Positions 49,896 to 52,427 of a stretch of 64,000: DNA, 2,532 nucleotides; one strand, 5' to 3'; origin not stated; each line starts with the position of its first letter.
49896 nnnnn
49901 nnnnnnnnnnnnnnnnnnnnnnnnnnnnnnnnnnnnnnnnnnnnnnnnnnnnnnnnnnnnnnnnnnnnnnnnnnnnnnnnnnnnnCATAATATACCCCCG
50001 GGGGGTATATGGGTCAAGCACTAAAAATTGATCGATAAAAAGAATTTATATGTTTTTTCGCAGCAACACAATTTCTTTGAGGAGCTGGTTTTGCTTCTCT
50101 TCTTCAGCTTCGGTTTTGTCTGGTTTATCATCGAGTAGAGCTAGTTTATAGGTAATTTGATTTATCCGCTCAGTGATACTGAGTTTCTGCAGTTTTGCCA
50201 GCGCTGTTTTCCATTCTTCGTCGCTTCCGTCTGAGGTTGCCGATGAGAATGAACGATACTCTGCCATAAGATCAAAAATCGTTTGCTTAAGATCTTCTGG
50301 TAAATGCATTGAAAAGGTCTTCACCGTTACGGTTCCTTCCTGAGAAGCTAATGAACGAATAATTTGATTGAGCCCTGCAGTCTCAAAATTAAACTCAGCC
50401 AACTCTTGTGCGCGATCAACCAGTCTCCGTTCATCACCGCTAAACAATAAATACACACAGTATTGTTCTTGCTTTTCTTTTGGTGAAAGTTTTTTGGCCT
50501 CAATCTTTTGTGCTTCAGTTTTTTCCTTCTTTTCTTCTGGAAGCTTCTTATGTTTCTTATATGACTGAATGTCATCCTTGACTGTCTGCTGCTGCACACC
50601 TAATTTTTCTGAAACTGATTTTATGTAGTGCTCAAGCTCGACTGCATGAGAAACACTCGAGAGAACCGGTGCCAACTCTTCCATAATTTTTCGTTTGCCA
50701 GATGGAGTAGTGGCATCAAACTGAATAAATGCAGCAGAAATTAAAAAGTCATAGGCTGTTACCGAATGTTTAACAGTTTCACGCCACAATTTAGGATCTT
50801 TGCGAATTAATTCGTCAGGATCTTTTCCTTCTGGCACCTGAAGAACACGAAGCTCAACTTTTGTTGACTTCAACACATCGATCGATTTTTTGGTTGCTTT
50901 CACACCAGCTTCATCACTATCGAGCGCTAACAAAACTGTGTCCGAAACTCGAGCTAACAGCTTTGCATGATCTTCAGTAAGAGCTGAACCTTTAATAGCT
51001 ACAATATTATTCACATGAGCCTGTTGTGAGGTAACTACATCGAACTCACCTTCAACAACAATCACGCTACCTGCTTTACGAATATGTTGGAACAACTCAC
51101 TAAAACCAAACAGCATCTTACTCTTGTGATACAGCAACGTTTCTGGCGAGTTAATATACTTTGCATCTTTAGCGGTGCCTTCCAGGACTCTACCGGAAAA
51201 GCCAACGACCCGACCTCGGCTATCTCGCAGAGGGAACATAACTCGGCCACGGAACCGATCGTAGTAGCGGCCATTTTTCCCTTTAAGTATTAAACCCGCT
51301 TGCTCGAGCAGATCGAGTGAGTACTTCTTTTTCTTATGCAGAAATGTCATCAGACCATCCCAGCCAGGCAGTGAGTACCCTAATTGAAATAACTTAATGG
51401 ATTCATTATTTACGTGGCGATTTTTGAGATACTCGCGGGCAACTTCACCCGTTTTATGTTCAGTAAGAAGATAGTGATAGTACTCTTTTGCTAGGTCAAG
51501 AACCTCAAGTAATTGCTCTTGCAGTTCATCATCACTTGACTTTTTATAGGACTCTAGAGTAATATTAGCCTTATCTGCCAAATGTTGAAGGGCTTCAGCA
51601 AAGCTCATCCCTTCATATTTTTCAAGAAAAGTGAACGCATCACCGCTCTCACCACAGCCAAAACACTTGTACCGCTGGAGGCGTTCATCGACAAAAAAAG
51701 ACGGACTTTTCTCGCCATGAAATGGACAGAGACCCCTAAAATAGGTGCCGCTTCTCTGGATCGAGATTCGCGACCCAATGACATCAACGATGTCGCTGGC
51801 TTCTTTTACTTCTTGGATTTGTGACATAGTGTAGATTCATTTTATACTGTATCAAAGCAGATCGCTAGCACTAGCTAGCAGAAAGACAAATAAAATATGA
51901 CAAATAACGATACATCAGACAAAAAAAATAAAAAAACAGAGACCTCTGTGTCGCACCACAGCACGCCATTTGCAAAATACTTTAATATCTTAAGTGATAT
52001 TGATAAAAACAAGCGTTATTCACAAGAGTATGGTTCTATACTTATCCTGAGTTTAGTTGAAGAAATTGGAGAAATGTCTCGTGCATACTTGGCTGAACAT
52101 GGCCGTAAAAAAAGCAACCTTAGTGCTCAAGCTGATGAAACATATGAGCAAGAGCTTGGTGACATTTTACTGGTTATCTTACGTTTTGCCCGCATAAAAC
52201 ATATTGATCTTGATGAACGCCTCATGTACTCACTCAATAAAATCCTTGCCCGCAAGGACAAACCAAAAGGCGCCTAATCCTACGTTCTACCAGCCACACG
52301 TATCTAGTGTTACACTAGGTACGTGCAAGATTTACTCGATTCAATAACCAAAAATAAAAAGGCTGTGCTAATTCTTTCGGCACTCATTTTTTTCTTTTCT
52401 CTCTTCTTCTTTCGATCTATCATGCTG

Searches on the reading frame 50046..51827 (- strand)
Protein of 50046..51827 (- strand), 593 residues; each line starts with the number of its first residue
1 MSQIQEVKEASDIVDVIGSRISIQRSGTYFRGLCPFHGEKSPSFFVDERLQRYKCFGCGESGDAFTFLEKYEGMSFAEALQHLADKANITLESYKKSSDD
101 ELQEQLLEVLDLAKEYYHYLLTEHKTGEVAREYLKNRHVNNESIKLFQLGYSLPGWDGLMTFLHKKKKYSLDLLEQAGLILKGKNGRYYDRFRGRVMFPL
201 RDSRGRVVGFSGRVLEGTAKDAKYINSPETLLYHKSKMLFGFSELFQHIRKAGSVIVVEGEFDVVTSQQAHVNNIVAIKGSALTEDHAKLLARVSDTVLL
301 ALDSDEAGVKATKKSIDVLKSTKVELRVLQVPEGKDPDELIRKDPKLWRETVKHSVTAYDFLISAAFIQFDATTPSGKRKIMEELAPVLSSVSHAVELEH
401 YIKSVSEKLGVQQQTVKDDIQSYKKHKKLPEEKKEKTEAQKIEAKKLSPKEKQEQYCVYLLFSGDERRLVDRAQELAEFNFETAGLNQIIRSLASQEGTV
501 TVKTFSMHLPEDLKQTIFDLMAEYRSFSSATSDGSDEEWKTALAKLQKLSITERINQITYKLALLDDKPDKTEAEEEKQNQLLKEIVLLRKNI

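Call 3: search_protein_families(library=pfam, proteins=[window:50046-51827:-], max_evalue=0.01)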
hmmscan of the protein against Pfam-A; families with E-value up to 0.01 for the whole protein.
window:50046-51827:- (593 aa): 7 families
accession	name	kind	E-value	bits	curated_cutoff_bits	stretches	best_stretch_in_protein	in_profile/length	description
PF08275.17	DNAG_N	-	3.5e-40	137.5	26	1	117-244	2-126/128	DNA primase catalytic core, N-terminal domain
PF01807.25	Zn_ribbon_DnaG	-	2.2e-32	111.2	24.9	1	3-93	5-95/98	CHC2 zinc finger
PF13155.12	Toprim_2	-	1.7e-20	73.6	22.1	1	256-341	1-88/88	Toprim-like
PF13662.12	Toprim_4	-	1.1e-14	54.8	25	1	254-329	2-84/85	Toprim domain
PF10410.14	DnaB_bind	-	3.4e-11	43.7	20.6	1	360-412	2-54/56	DnaB-helicase binding domain of primase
PF01751.28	Toprim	-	8.3e-11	42.4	23.1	1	255-321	2-86/96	Toprim domain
PF13362.12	Toprim_3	-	1.9e-05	25.5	27.2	1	255-343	2-91/95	Toprim domain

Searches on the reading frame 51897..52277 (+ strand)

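Call 40: search_protein_families(library=pfam, proteins=[window:51897-52277:+], max_evalue=0.001)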
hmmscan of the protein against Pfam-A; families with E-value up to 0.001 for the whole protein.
window:51897-52277:+ (126 aa): 1 family
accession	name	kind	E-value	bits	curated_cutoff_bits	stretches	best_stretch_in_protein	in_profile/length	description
PF03819.22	MazG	-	2.8e-07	31.2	22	1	49-121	6-71/74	MazG nucleotide pyrophosphohydrolase domain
